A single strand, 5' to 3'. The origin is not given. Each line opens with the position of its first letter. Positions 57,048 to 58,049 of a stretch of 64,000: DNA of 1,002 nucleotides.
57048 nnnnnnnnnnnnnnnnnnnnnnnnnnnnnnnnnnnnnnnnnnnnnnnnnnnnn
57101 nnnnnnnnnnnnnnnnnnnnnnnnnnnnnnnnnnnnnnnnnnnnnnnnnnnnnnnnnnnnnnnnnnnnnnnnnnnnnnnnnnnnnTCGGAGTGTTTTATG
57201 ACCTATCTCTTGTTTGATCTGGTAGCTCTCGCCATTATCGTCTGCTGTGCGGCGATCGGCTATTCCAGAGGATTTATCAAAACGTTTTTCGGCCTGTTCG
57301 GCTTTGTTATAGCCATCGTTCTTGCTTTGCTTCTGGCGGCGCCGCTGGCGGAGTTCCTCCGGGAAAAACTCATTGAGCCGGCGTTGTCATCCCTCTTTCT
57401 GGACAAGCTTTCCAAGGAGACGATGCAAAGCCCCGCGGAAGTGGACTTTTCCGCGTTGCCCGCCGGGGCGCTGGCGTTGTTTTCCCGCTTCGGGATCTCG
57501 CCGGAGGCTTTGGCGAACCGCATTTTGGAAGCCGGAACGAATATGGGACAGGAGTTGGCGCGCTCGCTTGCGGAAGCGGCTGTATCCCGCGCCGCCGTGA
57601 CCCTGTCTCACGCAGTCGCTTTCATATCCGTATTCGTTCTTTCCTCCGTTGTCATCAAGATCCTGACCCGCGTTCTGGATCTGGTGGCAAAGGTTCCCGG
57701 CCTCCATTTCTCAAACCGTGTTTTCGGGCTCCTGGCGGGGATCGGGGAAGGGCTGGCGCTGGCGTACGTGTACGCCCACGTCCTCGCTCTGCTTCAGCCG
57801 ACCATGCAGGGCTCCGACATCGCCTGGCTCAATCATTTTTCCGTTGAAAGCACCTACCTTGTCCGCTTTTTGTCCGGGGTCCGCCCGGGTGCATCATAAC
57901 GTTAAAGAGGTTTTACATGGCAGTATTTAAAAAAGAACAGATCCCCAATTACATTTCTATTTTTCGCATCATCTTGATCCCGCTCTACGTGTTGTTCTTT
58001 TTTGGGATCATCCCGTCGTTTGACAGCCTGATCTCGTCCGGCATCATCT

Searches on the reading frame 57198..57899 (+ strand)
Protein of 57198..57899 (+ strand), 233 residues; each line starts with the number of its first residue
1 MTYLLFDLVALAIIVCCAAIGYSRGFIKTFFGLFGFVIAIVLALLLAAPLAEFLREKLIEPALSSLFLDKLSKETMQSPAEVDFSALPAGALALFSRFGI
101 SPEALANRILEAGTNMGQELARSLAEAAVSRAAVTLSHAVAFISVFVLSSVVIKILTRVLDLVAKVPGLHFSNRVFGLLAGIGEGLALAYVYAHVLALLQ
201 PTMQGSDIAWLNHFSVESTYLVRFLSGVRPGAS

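Call 19: search_protein_families(library=pfam, proteins=[window:57198-57899:+], max_evalue=0.01)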
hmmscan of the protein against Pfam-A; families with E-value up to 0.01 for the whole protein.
window:57198-57899:+ (233 aa): 1 family
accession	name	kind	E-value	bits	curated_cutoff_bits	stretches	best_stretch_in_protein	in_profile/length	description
PF02674.22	Colicin_V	-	8.3e-23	81.4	29.3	2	6-61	1-56/144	Colicin V production protein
